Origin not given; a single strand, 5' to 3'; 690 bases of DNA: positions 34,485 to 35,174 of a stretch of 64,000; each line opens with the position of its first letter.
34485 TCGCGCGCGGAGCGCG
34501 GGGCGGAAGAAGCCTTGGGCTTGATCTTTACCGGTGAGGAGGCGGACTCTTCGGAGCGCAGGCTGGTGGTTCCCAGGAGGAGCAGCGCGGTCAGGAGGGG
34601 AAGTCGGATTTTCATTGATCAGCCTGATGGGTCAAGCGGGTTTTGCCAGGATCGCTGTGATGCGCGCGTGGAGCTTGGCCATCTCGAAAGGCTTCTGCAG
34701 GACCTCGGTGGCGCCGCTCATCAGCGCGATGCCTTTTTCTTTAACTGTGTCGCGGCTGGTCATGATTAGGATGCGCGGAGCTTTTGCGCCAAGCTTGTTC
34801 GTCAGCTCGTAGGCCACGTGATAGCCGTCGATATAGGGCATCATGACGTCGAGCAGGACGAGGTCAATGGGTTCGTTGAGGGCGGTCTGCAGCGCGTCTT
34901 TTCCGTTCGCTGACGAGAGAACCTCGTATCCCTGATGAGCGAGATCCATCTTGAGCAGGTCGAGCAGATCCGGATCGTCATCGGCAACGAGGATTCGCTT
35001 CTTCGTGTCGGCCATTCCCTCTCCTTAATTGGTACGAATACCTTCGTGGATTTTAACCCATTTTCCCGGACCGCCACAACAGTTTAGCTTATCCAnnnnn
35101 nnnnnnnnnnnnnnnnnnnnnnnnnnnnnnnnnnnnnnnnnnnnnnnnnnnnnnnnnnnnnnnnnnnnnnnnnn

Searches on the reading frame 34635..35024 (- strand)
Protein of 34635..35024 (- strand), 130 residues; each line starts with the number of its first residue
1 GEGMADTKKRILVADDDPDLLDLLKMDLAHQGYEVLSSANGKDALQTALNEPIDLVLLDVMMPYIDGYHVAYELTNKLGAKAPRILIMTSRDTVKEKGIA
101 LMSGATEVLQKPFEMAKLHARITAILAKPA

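Call 68: search_protein_families(library=pfam, proteins=[window:34635-35024:-], max_evalue=0.001)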
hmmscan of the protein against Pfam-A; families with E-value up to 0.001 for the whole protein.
window:34635-35024:- (130 aa): 1 family
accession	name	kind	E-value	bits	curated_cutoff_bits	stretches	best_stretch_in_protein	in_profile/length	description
PF00072.30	Response_reg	-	1.5e-23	83.5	30.2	1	11-122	1-110/111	Response regulator receiver domain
